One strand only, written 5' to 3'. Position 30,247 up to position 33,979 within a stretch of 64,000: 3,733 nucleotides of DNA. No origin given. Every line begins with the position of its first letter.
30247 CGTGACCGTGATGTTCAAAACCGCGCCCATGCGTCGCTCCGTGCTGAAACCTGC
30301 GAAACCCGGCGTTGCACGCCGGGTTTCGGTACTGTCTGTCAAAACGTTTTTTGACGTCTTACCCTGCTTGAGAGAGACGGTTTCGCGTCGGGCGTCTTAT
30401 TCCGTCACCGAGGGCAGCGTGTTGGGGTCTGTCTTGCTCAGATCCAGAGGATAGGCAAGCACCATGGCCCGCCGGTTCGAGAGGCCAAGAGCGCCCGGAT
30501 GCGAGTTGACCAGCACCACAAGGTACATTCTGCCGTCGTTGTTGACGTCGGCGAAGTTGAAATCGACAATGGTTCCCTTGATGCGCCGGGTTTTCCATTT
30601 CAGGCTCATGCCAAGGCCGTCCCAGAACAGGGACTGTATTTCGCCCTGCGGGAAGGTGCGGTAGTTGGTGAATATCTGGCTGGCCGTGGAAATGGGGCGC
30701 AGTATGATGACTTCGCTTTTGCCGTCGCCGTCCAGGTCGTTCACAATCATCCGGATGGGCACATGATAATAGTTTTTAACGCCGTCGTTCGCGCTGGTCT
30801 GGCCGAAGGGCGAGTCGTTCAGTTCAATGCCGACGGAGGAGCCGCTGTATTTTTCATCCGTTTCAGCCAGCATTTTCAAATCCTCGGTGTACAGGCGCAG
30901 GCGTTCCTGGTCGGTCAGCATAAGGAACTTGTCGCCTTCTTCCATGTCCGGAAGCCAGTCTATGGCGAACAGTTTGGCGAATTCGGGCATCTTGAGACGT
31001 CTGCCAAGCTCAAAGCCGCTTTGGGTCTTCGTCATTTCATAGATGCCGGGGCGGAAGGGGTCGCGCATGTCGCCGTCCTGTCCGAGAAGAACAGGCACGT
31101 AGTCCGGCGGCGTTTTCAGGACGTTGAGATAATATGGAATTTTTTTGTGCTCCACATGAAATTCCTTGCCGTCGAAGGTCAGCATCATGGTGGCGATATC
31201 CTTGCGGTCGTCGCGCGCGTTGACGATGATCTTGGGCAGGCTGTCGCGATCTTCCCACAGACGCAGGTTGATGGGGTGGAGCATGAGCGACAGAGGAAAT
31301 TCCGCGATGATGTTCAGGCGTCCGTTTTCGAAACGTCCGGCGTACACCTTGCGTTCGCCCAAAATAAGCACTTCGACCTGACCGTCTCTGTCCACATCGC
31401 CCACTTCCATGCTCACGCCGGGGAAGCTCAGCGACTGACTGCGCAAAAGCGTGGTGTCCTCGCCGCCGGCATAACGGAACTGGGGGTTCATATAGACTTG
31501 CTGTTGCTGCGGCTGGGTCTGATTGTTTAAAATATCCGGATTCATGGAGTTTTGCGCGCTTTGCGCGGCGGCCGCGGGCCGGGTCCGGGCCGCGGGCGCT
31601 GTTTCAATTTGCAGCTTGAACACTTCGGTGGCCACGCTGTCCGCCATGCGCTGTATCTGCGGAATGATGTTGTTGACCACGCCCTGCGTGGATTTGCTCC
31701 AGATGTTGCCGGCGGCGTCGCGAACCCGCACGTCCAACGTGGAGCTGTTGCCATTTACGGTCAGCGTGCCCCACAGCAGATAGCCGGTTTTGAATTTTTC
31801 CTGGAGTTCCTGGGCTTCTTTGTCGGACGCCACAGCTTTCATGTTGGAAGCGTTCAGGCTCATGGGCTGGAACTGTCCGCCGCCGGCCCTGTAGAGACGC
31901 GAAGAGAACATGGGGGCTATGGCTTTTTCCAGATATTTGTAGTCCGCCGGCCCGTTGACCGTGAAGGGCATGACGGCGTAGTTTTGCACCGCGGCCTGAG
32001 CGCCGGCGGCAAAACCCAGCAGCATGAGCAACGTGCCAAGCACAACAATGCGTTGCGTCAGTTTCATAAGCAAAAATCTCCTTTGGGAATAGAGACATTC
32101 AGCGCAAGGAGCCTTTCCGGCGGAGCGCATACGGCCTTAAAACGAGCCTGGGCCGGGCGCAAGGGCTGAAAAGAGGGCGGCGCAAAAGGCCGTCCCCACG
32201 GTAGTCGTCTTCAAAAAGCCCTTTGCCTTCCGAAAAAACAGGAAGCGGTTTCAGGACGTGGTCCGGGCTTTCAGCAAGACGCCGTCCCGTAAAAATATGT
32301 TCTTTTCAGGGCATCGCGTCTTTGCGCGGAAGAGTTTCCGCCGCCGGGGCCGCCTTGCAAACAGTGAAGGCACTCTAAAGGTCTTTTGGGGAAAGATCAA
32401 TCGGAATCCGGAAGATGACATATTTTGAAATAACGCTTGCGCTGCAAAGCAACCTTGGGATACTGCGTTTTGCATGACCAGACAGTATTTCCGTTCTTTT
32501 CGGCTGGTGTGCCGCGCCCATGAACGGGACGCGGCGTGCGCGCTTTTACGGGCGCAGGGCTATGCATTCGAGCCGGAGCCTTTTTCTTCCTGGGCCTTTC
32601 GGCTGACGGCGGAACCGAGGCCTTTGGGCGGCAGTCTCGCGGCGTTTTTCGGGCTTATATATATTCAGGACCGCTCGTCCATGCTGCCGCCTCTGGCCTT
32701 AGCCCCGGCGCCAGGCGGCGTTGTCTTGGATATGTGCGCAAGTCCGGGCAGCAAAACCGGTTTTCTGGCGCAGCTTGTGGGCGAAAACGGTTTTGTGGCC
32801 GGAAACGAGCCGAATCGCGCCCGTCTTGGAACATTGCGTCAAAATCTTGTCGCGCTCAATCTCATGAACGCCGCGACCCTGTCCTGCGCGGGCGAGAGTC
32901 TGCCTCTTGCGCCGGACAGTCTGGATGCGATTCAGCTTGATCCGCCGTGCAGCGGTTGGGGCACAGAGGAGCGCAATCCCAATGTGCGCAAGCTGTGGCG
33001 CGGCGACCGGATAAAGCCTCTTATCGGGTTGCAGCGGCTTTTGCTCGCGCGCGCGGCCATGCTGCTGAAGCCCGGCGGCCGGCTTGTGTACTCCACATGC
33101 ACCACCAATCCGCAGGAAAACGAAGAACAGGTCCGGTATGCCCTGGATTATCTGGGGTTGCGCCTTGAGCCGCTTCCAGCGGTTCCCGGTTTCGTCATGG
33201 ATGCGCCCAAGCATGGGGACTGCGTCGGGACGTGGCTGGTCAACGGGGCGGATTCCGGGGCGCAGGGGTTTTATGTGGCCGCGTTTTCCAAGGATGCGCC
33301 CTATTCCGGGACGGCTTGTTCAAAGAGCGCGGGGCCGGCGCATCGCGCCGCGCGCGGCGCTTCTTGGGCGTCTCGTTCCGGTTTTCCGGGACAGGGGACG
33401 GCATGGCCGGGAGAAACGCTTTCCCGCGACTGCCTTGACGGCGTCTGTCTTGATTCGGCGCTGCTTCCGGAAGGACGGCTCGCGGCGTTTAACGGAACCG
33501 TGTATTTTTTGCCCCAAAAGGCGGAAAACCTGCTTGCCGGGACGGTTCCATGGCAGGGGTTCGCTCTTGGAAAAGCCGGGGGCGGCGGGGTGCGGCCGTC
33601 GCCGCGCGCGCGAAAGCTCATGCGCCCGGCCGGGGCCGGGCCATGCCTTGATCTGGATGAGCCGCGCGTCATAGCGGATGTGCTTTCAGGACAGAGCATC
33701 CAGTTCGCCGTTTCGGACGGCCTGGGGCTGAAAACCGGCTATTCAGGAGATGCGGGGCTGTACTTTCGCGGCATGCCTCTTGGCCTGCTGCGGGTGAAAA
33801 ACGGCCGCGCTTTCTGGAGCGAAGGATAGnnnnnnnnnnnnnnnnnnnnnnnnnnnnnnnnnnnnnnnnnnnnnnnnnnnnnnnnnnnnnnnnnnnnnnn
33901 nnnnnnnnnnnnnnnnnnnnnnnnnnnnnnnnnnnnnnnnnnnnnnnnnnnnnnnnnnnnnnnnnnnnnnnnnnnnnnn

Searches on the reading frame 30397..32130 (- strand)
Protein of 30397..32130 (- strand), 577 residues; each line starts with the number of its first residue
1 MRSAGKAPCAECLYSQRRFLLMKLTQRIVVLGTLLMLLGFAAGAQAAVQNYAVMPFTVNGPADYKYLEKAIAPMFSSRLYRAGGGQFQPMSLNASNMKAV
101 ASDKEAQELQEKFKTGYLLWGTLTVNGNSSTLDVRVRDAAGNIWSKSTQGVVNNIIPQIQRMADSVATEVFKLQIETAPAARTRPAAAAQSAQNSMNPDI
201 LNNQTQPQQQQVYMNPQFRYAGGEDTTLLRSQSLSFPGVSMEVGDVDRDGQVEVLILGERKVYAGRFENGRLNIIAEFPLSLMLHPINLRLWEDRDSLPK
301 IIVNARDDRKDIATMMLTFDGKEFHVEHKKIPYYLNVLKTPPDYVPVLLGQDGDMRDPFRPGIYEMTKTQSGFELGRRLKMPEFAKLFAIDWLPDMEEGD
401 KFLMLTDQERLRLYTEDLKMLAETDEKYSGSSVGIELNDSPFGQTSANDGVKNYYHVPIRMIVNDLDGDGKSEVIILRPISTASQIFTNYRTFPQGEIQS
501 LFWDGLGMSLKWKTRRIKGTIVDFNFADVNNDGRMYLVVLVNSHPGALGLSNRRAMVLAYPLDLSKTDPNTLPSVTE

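Call 29: search_protein_families(library=pfam, proteins=[window:30397-32130:-], max_evalue=1e-8)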
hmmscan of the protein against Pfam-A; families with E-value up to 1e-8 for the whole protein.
window:30397-32130:- (577 aa): 1 family
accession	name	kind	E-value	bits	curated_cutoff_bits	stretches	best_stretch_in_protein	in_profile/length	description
PF13517.12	FG-GAP_3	-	1.4e-09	38.8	26.9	0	465-539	1-61/61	FG-GAP-like repeat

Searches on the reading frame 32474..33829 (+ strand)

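Call 29: search_protein_families(library=pfam, proteins=[window:32474-33829:+], max_evalue=1e-8)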
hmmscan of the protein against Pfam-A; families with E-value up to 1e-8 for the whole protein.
window:32474-33829:+ (451 aa): 1 family
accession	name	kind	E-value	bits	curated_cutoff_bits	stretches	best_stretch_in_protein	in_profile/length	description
PF01189.24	Methyltr_RsmB-F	-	2.6e-36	125.6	27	1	74-236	2-167/199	16S rRNA methyltransferase RsmB/F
